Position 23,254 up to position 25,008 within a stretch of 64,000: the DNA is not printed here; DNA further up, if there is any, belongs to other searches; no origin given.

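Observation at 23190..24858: Tat-exported reductive dehalogenase (rdhA) with a mini two-helix anchor, embedded at the end of a glucose/PPP/glycogen gene array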

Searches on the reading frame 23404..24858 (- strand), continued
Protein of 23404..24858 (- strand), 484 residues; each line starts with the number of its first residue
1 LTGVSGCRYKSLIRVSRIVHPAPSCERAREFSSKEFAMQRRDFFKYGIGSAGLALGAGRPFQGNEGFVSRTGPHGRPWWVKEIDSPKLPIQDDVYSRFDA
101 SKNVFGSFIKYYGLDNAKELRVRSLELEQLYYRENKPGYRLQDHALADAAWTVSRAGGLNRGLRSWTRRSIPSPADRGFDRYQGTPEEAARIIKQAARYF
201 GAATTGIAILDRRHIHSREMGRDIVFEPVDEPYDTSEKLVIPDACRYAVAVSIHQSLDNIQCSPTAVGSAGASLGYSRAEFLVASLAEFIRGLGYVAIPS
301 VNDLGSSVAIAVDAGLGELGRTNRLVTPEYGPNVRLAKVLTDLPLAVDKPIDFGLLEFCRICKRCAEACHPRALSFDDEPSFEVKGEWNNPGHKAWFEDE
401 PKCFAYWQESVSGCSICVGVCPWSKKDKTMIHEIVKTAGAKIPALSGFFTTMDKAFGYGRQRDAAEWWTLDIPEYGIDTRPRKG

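Call 14: find_encoding_contigs(protein=P0007, flank=10000, max_places=3)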
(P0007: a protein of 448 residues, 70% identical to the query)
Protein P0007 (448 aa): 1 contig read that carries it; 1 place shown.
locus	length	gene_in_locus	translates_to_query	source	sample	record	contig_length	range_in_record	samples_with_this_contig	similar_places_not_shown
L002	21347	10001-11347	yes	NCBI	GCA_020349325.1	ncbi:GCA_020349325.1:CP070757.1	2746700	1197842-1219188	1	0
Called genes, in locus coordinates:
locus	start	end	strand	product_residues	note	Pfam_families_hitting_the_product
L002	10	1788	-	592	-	PF01541:GIY-YIG, PF27096:UvrC_M, PF22920:UvrC_RNaseH, PF08459:UvrC_RNaseH_dom, PF14520:HHH_5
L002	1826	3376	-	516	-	PF17757:UvrB_inter, PF27431:UvrB_3rd, PF00271:Helicase_C, PF12344:UvrB, PF02151:UVR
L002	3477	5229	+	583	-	PF02012:BNR (faint), PF15902:Sortilin-Vps10 (faint)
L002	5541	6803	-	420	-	-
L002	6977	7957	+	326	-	PF01073:3Beta_HSD, PF01370:Epimerase, PF02719:Polysacc_synt_2, PF04321:RmlD_sub_bind, PF05368:NmrA, PF13460:NAD_binding_10, PF16363:GDP_Man_Dehyd, PF07993:NAD_binding_4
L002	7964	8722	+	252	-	PF02544:Steroid_dh, PF06966:DUF1295 (weak)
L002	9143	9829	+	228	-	PF01915:Glyco_hydro_3_C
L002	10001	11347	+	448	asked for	PF13486:Dehalogenase, PF12838:Fer4_7 (weak), PF13484:Fer4_16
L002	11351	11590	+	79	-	-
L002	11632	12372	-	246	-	PF13382:Adenine_deam_C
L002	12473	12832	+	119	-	-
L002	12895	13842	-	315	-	PF26233:NicX, PF02073:Peptidase_M29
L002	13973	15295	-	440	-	PF13145:Rotamase_2, PF13616:Rotamase_3, PF00639:Rotamase, PF27392:TP_0929_3rd (faint), PF00639:Rotamase (weak), PF13145:Rotamase_2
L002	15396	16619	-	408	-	-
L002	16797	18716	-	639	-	PF09837:DUF2064 (faint), PF24005:DUF7320 (faint), PF26094:HTH_TSHZ3 (faint), PF17164:DUF5122 (faint), PF18998:Flg_new_2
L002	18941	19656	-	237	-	-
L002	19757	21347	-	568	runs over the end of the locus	PF00246:Peptidase_M14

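Call 15: find_encoding_contigs(protein=P0006, flank=8000, max_places=2)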
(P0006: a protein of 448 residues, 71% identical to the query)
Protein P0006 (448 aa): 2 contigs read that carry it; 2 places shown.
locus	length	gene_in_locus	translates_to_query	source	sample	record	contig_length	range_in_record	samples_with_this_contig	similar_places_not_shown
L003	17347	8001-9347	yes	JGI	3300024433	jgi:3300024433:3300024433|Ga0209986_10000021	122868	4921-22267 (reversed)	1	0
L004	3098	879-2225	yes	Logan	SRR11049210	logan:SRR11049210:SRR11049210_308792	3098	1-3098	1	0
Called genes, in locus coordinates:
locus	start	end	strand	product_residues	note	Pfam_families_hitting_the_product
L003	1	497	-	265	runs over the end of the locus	-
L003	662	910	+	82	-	-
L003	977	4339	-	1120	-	PF17128:DUF5107, PF00515:TPR_1 (faint), PF07719:TPR_2 (faint), PF13176:TPR_7 (faint), PF13181:TPR_8 (faint), PF13414:TPR_11 (faint), PF13424:TPR_12 (faint), PF13428:TPR_14 (faint), +6 more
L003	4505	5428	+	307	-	PF25778:DUF7948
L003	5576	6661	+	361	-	PF24353:DUF7513 (faint), PF06739:SBBP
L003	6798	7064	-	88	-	-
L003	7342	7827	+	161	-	-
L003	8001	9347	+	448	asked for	PF13486:Dehalogenase, PF12838:Fer4_7 (faint), PF13484:Fer4_16 (weak)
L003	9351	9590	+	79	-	PF27193:VcrB (weak)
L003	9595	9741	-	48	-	-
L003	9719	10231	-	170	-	PF14358:DUF4405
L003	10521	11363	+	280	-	PF00691:OmpA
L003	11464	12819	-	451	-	PF07075:NamZ_N, PF20732:NamZ_C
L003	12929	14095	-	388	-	PF16491:Peptidase_M48_N, PF05569:Peptidase_M56 (weak), PF01435:Peptidase_M48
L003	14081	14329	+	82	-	-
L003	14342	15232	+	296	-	PF13487:HD_5, PF01966:HD (weak)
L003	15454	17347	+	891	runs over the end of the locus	PF01979:Amidohydro_1, PF13428:TPR_14 (faint), PF07969:Amidohydro_3, PF08547:CIA30, PF21033:RMD1-3, PF00515:TPR_1, PF07719:TPR_2, PF13181:TPR_8, +1 more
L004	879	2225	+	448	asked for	PF13486:Dehalogenase, PF12838:Fer4_7 (faint), PF13484:Fer4_16 (weak)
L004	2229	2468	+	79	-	PF27193:VcrB (weak)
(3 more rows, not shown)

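Call 16: find_encoding_contigs(protein=P0024, flank=8000, max_places=2)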
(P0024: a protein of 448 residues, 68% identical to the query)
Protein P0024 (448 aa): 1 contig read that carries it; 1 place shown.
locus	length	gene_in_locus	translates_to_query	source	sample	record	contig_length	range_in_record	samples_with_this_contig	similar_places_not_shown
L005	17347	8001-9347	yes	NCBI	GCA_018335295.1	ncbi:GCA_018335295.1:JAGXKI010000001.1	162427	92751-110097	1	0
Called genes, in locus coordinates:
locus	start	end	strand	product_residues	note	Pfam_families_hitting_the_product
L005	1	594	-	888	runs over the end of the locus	PF07517:SecA_DEAD, PF01043:SecA_PP_bind, PF21090:P-loop_SecA, PF07516:SecA_SW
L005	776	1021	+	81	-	PF04023:FeoA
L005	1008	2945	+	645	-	PF00009:GTP_EFTU (weak), PF01926:MMR_HSR1, PF02421:FeoB_N, PF09439:SRPRB (weak), PF17910:FeoB_Cyto (weak), PF07670:Gate, PF07664:FeoB_C, PF07670:Gate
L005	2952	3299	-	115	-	PF01648:ACPS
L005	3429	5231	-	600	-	PF01541:GIY-YIG (weak), PF27096:UvrC_M, PF02151:UVR, PF22920:UvrC_RNaseH, PF08459:UvrC_RNaseH_dom, PF14520:HHH_5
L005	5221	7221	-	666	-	PF00270:DEAD (faint), PF04851:ResIII, PF17757:UvrB_inter, PF27431:UvrB_3rd, PF00271:Helicase_C, PF12344:UvrB, PF02151:UVR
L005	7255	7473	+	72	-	PF03783:CsgG (faint)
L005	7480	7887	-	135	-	PF04519:Bactofilin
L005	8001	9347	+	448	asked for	PF13486:Dehalogenase, PF13484:Fer4_16 (weak)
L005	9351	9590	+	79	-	-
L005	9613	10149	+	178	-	PF25084:LbH_EIF2B (faint), PF21711:DCTN5 (faint), PF14602:Hexapep_2 (faint), PF00132:Hexapep (weak)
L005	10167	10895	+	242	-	PF02517:Rce1-like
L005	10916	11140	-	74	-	-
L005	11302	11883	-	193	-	PF08821:CGGC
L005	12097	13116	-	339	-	PF01208:URO-D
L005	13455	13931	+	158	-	PF22381:Staph_reg_Sar_Rot, PF12802:MarR_2, PF01047:MarR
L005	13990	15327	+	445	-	PF02321:OEP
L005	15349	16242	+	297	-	PF25917:BSH_RND, PF25973:BSH_CzcB (weak), PF25944:Beta-barrel_RND (weak), PF25954:Beta-barrel_RND_2, PF25989:YknX_C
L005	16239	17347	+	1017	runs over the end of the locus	PF00873:ACR_tran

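Call 17: find_encoding_contigs(protein=P0060, flank=8000, max_places=2)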
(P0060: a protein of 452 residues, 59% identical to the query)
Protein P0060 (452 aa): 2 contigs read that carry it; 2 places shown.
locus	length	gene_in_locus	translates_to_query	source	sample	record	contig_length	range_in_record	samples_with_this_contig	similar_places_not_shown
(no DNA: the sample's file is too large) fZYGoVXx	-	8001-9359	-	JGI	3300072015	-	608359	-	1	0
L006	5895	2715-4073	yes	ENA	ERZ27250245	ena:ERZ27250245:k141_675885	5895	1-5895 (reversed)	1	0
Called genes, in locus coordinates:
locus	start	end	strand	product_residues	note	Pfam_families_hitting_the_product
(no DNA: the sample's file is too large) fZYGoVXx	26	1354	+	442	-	PF01408:GFO_IDH_MocA, PF19051:GFO_IDH_MocA_C2 (weak), PF22725:GFO_IDH_MocA_C3 (weak), PF19051:GFO_IDH_MocA_C2 (weak)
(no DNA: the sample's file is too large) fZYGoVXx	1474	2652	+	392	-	PF12256:TcdB_toxin_midN (faint), PF01839:FG-GAP (faint), PF13517:FG-GAP_3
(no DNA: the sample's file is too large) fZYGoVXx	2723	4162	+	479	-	PF02056:Glyco_hydro_4, PF11975:Glyco_hydro_4C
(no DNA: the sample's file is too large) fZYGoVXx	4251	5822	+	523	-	PF00884:Sulfatase, PF01663:Phosphodiest (weak), PF16347:SGSH_C (faint)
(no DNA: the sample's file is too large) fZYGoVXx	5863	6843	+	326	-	-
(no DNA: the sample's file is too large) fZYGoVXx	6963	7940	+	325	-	PF01738:DLH (faint), PF02129:Peptidase_S15, PF20434:BD-FAE, PF07859:Abhydrolase_3, PF12697:Abhydrolase_6 (weak), PF00326:Peptidase_S9, PF08840:BAAT_C (faint)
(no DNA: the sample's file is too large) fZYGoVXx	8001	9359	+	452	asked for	PF13486:Dehalogenase (weak), PF00037:Fer4 (faint), PF13237:Fer4_10 (faint), PF12838:Fer4_7 (weak), PF13484:Fer4_16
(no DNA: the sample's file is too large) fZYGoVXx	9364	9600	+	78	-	-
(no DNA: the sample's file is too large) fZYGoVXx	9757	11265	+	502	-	PF12838:Fer4_7, PF13484:Fer4_16 (weak)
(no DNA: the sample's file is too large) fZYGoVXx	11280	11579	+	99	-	PF27193:VcrB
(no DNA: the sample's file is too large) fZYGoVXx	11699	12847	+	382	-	PF04205:FMN_bind, PF12801:Fer4_5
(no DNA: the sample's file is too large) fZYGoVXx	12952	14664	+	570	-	PF01425:Amidase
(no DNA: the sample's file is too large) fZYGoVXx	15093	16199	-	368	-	PF01656:CbiA, PF10609:ParA, PF13614:AAA_31 (weak)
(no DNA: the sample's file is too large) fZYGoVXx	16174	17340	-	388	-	-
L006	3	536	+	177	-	?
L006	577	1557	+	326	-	-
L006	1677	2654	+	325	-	PF01738:DLH (faint), PF02129:Peptidase_S15, PF20434:BD-FAE, PF07859:Abhydrolase_3, PF12697:Abhydrolase_6 (weak), PF00326:Peptidase_S9, PF08840:BAAT_C (faint)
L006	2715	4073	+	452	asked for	PF13486:Dehalogenase (weak), PF00037:Fer4 (faint), PF13237:Fer4_10 (faint), PF12838:Fer4_7 (weak), PF13484:Fer4_16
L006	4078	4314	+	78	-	-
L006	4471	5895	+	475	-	?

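Call 19: search_protein_families(library=pfam, proteins=[L001:8979-9182:+, L002:11351-11587:+, L003:9351-9587:+, L005:9351-9587:+, L006:4078-4311:+], max_evalue=10)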
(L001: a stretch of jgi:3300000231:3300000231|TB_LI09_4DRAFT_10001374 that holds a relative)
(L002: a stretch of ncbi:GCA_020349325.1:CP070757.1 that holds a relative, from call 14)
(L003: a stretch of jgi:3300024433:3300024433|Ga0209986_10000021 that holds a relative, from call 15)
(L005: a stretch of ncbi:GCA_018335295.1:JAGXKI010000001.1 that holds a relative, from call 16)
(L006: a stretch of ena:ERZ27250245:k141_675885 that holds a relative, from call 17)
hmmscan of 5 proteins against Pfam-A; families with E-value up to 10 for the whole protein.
L001:8979-9182:+ (68 aa): 0 families

L002:11351-11587:+ (79 aa): 3 families
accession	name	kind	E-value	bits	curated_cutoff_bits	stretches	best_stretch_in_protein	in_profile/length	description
PF08395.17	7tm_7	-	0.011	15.5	26.6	1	6-61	109-164/370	7tm Chemosensory receptor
PF24709.1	DUF7670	-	0.021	15.6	29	1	17-70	7-58/118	Domain of unknown function (DUF7670)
PF00558.24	Vpu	-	0.05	13.8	24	1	49-78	5-34/81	Vpu protein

L003:9351-9587:+ (79 aa): 3 families
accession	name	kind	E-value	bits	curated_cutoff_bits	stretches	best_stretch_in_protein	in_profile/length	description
PF07332.16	Phage_holin_3_6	-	0.0083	16.6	28.4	1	24-78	46-98/116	Putative Actinobacterial Holin-X, holin superfamily III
PF00558.24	Vpu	-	0.2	11.9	24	1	50-77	6-33/81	Vpu protein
PF13858.11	DUF4199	-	0.25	12.2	32.3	1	18-78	2-56/165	Protein of unknown function (DUF4199)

L005:9351-9587:+ (79 aa): 0 families

L006:4078-4311:+ (78 aa): 1 family
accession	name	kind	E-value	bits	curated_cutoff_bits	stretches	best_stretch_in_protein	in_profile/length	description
PF13033.11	DUF3894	-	0.0058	17.2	25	1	33-56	20-43/54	Protein of unknown function (DUF3894)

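Call 20: find_related_loci(query=window:23407-24747:-, collection=genome_contigs, flank=8000)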
Query window:23407-24747:- (447 aa) in genome_contigs; peptide patterns used: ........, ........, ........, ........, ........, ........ (x = any residue, [..] = any of these).
46 stretches matched a pattern; 12 encode a relative of the query (tblastn E <= 1e-3); 12 distinct loci.
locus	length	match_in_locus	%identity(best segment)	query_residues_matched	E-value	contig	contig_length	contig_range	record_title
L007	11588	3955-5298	69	1-447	0e+0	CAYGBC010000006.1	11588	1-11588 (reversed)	MAG TPA_asm: uncultured Eubacteriales bacterium isolate ERP108616_co1_418 genome assembly, contig: k119_711584, whole ge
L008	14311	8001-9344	70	1-447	0e+0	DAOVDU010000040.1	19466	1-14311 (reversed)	MAG TPA_asm: Candidatus Aminicenantes bacterium isolate CSMAG_1065 CSMAG_1065_k141_1130257_length_19466_cov_41.5671, who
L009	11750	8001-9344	69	1-447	0e+0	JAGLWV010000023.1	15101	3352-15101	MAG: Candidatus Aminicenantes bacterium isolate RS_12_32 ZL285.bin.32.fa_23, whole genome shotgun sequence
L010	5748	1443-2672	71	38-447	0e+0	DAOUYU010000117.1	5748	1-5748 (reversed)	MAG TPA_asm: Candidatus Aminicenantes bacterium isolate CSMAG_935 CSMAG_935_k141_5540233_length_5748_cov_7.9451, whole g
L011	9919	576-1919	65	1-447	0e+0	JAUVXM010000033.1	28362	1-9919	MAG: Candidatus Aminicenantes bacterium isolate CSMAG_1216 CSMAG_1216_k141_256595_length_28362_cov_43.0000, whole genome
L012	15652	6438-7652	68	38-442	0e+0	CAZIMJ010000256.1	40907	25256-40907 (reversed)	MAG TPA_asm: uncultured Eubacteriales bacterium isolate SRP185410_co1_364 genome assembly, contig: k141_614085, whole ge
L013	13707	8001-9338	67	1-447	0e+0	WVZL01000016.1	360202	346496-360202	MAG: Candidatus Aminicenantes bacterium isolate CS4-C018 C_merged_R1_(paired)_contig_11689, whole genome shotgun sequenc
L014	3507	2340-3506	64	1-388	0e+0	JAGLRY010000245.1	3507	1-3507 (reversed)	MAG: Candidatus Aminicenantes bacterium isolate RS_9_36 ROV157_9.bin.36.fa_245, whole genome shotgun sequence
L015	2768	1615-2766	64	1-383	0e+0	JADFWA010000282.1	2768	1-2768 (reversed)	MAG: Proteobacteria bacterium isolate C2.bin.20 k83_2618630, whole genome shotgun sequence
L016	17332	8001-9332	50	1-442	3e-153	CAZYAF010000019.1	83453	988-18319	MAG TPA_asm: uncultured Acidobacteriota bacterium isolate SRP068000_co3_527 genome assembly, contig: NODE_67_length_8345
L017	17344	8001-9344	69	1-447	0e+0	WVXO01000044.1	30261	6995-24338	MAG: Candidatus Aminicenantes bacterium isolate CS1-C017 C_merged_R1_(paired)_contig_469, whole genome shotgun sequence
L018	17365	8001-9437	28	1-436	9e-42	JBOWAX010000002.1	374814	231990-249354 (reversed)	MAG: Dehalogenimonas sp. isolate TCA1 NODE_8_length_374814_cov_142.573858, whole genome shotgun sequence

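Call 57: predict_structure(alignment_id=A4)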
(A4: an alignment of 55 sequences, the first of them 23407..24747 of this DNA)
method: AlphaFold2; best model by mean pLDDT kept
length: 447 residues; sequences in the alignment: 55
mean_pLDDT: 85.9   pTM: 0.86
mean pLDDT of the five models: 85.9, 85.5, 84.2, 83.3, 83.1
residues with pLDDT >= 90: 315; 70-90: 63; 50-70: 30; < 50: 39
segments of 3 or more residues with pLDDT < 50: 1-35
pLDDT, mean of each block of 10 residues (from residue 1): 43 36 29 52 91 95 92 95 96 96 95 90 91 88 97 98 95 97 95 96 98 95 92 93 96 97 94 97 92 92 98 94 91 93 93 93 94 91 79 59 68 70 81 85 56
secondary structure, 60 per line:
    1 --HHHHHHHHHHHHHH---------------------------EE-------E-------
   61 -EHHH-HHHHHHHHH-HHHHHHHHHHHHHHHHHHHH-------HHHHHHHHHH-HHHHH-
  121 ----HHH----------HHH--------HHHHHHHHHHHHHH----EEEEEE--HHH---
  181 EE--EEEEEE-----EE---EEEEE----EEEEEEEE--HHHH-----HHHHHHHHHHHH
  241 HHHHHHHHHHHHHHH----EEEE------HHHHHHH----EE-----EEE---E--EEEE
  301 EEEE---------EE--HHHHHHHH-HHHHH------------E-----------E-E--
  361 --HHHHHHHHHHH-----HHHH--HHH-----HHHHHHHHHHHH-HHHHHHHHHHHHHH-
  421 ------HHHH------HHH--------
elements in order: H3-16 H67-75 H77-96 H104-113 H115-119 H149-162 E167-172 E185-190 E201-205 E210-217 H220-223 H229-255 E260-263 H270-276 E288-290 E297-304 H318-325 H327-331 H363-373 H379-382 H393-404 H406-419 H427-430

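Call 59: fold_search(model_id=the predicted structure, library=pdb)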
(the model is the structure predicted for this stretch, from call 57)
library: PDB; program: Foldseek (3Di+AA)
matches with E <= 10: 99; with E <= 0.001: 46
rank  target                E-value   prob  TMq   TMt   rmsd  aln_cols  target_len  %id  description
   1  4ur3_A                7.9e-32  1.00  0.75  0.74   4.0       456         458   30  Crystal structure of the PCE reductive dehalogenase from S. multivorans P2(1) crystal form (released 2014-10-15)
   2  5m90_A                2.1e-31  1.00  0.75  0.76   3.5       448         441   28  PCE reductive dehalogenase from S. multivorans in complex with 3,4,5-trifluorophenol (released 2017-07-12)
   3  5maa_A                2.2e-31  1.00  0.75  0.75   3.4       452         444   28  PCE reductive dehalogenase from S. multivorans in complex with 3-bromophenol (released 2017-07-12)
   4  4ur3_C                4.3e-31  1.00  0.73  0.74   4.5       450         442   28  Crystal structure of the PCE reductive dehalogenase from S. multivorans P2(1) crystal form (released 2014-10-15)
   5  5m8u_A                5.7e-31  1.00  0.75  0.75   3.5       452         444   28  PCE reductive dehalogenase from S. multivorans in complex with 4-bromophenol (released 2017-07-12)
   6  5m8u_B                8.6e-31  1.00  0.73  0.78   3.9       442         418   29  PCE reductive dehalogenase from S. multivorans in complex with 4-bromophenol (released 2017-07-12)
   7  5m8w_A                8.6e-31  1.00  0.74  0.75   3.5       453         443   28  PCE reductive dehalogenase from S. multivorans in complex with 4-chlorophenol (released 2017-07-12)
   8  5ma2_B                9.6e-31  1.00  0.73  0.78   3.9       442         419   29  PCE reductive dehalogenase from S. multivorans in complex with 4-iodophenol (released 2017-07-12)
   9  4ur2_A                1.0e-30  1.00  0.75  0.75   3.5       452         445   28  Crystal structure of the PCE reductive dehalogenase from S. multivorans in complex with iodide (released 2014-10-15)
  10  4ur3_D                1.4e-30  1.00  0.74  0.76   4.4       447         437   29  Crystal structure of the PCE reductive dehalogenase from S. multivorans P2(1) crystal form (released 2014-10-15)
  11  4ur0_B                1.7e-30  1.00  0.74  0.76   3.8       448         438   29  Crystal structure of the PCE reductive dehalogenase from S. multivorans in complex with trichloroethene (released 2014-10-15)
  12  4uqu_A                1.9e-30  1.00  0.75  0.75   3.4       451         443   28  Crystal structure of the tetrachloroethene reductive dehalogenase from Sulfurospirillum multivorans (released 2014-10-15)
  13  4ur0_A                2.0e-30  1.00  0.75  0.75   3.8       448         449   28  Crystal structure of the PCE reductive dehalogenase from S. multivorans in complex with trichloroethene (released 2014-10-15)
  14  4ur2_B                2.0e-30  1.00  0.73  0.78   3.3       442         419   29  Crystal structure of the PCE reductive dehalogenase from S. multivorans in complex with iodide (released 2014-10-15)
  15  5m90_B                2.0e-30  1.00  0.73  0.78   3.9       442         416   29  PCE reductive dehalogenase from S. multivorans in complex with 3,4,5-trifluorophenol (released 2017-07-12)
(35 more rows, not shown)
